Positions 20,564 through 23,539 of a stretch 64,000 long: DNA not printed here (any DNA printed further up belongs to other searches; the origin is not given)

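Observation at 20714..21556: DegV (fatty-acid-binding, FakB-like) domain at the C-terminus of a hybrid histidine kinase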

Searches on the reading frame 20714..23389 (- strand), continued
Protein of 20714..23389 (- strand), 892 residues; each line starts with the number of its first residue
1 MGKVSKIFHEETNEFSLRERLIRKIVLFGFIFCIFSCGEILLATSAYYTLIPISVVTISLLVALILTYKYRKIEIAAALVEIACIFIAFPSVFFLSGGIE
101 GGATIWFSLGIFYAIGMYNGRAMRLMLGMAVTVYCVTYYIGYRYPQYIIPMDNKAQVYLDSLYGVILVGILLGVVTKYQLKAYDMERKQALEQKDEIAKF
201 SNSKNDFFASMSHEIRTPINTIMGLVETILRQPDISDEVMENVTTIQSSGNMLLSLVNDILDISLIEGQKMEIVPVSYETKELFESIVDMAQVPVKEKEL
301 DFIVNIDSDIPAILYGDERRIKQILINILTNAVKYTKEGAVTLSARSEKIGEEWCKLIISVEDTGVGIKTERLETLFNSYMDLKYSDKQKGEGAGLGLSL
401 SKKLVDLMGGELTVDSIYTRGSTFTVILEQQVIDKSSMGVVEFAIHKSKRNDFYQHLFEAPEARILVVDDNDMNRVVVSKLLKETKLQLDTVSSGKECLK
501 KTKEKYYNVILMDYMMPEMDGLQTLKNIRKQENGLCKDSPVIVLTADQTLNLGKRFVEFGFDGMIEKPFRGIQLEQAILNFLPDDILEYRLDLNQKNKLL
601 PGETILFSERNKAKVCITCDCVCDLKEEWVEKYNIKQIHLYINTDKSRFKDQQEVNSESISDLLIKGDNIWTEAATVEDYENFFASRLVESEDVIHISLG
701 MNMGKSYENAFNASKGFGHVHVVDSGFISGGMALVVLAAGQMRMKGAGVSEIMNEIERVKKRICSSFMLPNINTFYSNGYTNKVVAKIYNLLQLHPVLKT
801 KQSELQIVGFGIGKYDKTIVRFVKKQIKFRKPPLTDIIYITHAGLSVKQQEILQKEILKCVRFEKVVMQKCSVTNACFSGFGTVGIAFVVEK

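Call 26: find_encoding_contigs(protein=P0066, flank=10000, max_places=2)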
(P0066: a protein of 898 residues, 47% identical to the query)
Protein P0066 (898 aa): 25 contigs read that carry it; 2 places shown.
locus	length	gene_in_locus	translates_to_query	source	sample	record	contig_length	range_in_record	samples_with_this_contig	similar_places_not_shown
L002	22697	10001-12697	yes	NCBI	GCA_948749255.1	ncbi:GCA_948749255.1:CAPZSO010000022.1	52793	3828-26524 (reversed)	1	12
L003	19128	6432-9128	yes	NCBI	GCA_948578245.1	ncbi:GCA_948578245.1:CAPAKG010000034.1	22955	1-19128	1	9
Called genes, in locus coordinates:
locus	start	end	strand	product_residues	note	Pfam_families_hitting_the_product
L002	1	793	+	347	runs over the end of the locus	PF13529:Peptidase_C39_2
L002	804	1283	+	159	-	PF18988:DUF5721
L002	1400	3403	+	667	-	PF13589:HATPase_c_3, PF00183:HSP90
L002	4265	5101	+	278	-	-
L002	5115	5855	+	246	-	-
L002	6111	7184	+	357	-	PF00072:Response_reg, PF01966:HD, PF13487:HD_5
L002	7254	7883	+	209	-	PF00512:HisKA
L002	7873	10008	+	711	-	PF02518:HATPase_c, PF00072:Response_reg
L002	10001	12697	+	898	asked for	PF00512:HisKA, PF02518:HATPase_c, PF00072:Response_reg, PF02645:DegV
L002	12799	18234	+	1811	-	-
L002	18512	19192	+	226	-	PF00072:Response_reg, PF00486:Trans_reg_C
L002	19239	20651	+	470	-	PF00512:HisKA, PF02518:HATPase_c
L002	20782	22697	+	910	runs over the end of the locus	PF00989:PAS (faint), PF08448:PAS_4, PF13188:PAS_8 (faint), PF13426:PAS_9 (faint), PF08447:PAS_3, PF00512:HisKA, PF02518:HATPase_c, PF00072:Response_reg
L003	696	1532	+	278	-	-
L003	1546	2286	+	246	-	-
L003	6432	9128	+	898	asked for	PF00512:HisKA, PF02518:HATPase_c, PF00072:Response_reg, PF02645:DegV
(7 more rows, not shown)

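Call 27: find_encoding_contigs(protein=P0041, flank=10000, max_places=1)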
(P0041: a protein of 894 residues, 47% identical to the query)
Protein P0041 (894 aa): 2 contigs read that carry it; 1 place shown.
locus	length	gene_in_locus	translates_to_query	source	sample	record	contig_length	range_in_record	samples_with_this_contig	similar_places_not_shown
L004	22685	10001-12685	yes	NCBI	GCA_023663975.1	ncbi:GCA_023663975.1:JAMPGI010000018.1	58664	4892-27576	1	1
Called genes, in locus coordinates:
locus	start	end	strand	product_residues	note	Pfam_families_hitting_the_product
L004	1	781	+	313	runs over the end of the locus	-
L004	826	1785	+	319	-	PF01699:Na_Ca_ex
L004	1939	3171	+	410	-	PF00365:PFK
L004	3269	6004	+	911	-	PF06165:GH94_b-supersand, PF17167:Glyco_hydro_94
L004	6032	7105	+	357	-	PF00072:Response_reg, PF01966:HD, PF13487:HD_5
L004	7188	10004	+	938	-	PF00512:HisKA, PF02518:HATPase_c, PF00072:Response_reg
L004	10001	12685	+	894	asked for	PF00512:HisKA, PF02518:HATPase_c, PF00072:Response_reg, PF02645:DegV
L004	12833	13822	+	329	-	PF00356:LacI, PF13407:Peripla_BP_4 (faint), PF00532:Peripla_BP_1 (weak), PF13377:Peripla_BP_3 (weak)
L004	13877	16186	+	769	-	PF00343:Phosphorylase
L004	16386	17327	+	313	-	PF00291:PALP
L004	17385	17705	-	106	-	-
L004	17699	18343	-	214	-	PF12784:PDDEXK_2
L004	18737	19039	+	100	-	-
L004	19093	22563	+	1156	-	PF21445:ADDB_N, PF12705:PDDEXK_1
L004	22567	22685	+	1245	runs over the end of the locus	PF00580:UvrD-helicase, PF13245:AAA_19, PF13361:UvrD_C, PF13538:UvrD_C_2 (faint), PF12705:PDDEXK_1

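Call 28: find_encoding_contigs(protein=P0086, flank=10000, max_places=1)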
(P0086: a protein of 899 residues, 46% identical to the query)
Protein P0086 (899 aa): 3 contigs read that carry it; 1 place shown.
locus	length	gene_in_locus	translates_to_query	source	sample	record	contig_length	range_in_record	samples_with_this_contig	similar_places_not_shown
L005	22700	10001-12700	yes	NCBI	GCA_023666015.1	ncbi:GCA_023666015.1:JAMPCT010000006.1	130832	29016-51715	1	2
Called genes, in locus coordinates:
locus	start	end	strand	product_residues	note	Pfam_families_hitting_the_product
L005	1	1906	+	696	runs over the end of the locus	PF01138:RNase_PH, PF03725:RNase_PH_C, PF03726:PNPase, PF01138:RNase_PH, PF00013:KH_1, PF00575:S1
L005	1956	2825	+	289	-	PF00892:EamA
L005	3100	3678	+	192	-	PF14512:TM1586_NiRdase (faint), PF00881:Nitroreductase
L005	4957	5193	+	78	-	-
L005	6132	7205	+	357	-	PF00072:Response_reg, PF01966:HD, PF13487:HD_5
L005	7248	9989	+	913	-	PF00512:HisKA, PF02518:HATPase_c, PF00072:Response_reg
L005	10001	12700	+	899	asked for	PF00512:HisKA, PF02518:HATPase_c, PF00072:Response_reg, PF02645:DegV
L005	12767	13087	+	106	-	PF05402:PqqD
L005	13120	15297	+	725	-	PF01370:Epimerase, PF04321:RmlD_sub_bind, PF16363:GDP_Man_Dehyd (weak)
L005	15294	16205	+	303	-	-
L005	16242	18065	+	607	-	PF09960:DUF2194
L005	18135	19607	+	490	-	PF11997:DUF3492, PF13439:Glyco_transf_4, PF13579:Glyco_trans_4_4 (faint), PF00534:Glycos_transf_1, PF13692:Glyco_trans_1_4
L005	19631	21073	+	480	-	PF16933:PelG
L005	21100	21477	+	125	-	PF10066:DUF2304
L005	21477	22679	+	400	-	PF00534:Glycos_transf_1, PF13692:Glyco_trans_1_4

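Call 29: find_encoding_contigs(protein=P0025, flank=10000, max_places=1)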
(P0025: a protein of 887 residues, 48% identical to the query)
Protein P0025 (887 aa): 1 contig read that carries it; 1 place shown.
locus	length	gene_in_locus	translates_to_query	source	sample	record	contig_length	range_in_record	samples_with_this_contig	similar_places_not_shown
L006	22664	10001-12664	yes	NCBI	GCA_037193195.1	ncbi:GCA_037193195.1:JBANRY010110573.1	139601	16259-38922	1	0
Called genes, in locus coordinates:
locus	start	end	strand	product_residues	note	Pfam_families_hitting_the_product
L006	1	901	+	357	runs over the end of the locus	PF00072:Response_reg, PF01966:HD, PF13487:HD_5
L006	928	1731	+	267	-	PF01739:CheR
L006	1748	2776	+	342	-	PF00072:Response_reg, PF01339:CheB_methylest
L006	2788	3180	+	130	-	PF00072:Response_reg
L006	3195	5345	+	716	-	PF01627:Hpt, PF07194:P2, PF02895:H-kinase_dim, PF02518:HATPase_c, PF01584:CheW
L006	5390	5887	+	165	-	PF01584:CheW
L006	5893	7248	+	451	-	-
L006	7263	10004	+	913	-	PF00512:HisKA, PF02518:HATPase_c, PF13589:HATPase_c_3 (weak), PF01627:Hpt (faint), PF00072:Response_reg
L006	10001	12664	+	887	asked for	PF00512:HisKA, PF02518:HATPase_c, PF00072:Response_reg, PF02645:DegV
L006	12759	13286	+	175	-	PF04297:UPF0122 (faint), PF04542:Sigma70_r2, PF08281:Sigma70_r4_2, PF04545:Sigma70_r4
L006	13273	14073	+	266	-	-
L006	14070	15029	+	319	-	-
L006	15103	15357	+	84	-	-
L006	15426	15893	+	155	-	-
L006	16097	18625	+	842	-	-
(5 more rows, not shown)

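Call 30: find_encoding_contigs(protein=P0008, flank=10000, max_places=1)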
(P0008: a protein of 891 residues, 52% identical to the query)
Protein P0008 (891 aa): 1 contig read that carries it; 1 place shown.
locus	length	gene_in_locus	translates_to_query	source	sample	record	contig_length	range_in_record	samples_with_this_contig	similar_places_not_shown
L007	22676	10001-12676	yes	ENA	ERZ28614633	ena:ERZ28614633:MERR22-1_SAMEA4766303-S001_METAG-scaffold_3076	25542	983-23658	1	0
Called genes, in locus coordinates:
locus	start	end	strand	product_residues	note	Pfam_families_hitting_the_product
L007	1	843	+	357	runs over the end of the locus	PF00072:Response_reg, PF01966:HD, PF13487:HD_5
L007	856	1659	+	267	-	PF03705:CheR_N (weak), PF01739:CheR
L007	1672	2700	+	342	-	PF00072:Response_reg, PF01339:CheB_methylest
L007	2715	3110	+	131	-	PF00072:Response_reg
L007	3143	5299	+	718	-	PF01627:Hpt, PF07194:P2 (weak), PF02895:H-kinase_dim, PF02518:HATPase_c, PF01584:CheW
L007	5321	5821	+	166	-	PF01584:CheW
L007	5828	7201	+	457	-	PF00015:MCPsignal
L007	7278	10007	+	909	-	PF00512:HisKA, PF02518:HATPase_c, PF00072:Response_reg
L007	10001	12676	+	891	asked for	PF00512:HisKA, PF02518:HATPase_c, PF00072:Response_reg, PF02645:DegV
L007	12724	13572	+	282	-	PF02673:BacA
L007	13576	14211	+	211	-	PF01648:ACPS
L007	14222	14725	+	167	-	PF03449:GreA_GreB_N, PF01272:GreA_GreB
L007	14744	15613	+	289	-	PF02219:MTHFR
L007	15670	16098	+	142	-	-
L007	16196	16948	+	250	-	-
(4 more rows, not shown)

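Call 78: find_encoding_contigs(protein=P0001, flank=3000, max_places=4)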
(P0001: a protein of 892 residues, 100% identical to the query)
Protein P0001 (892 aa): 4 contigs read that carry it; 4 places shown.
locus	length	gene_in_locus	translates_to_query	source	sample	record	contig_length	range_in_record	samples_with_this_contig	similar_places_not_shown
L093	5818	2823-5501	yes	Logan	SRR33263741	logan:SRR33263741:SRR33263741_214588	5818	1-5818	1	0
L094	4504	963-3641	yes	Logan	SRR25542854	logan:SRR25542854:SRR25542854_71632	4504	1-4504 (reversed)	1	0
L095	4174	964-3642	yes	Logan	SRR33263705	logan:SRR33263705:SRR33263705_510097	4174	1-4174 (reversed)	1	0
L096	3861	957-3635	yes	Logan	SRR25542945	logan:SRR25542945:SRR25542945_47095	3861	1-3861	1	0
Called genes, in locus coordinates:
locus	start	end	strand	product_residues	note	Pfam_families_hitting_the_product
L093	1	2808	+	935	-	?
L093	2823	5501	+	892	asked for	PF00512:HisKA, PF02518:HATPase_c, PF00072:Response_reg, PF02645:DegV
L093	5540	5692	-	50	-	-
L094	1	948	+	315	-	?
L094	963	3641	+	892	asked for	PF00512:HisKA, PF02518:HATPase_c, PF00072:Response_reg, PF02645:DegV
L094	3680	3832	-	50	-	-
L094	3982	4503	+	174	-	?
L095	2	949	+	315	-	?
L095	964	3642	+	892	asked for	PF00512:HisKA, PF02518:HATPase_c, PF00072:Response_reg, PF02645:DegV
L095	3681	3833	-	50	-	-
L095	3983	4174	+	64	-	?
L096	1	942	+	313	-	?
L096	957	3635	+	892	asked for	PF00512:HisKA, PF02518:HATPase_c, PF00072:Response_reg, PF02645:DegV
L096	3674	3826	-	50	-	-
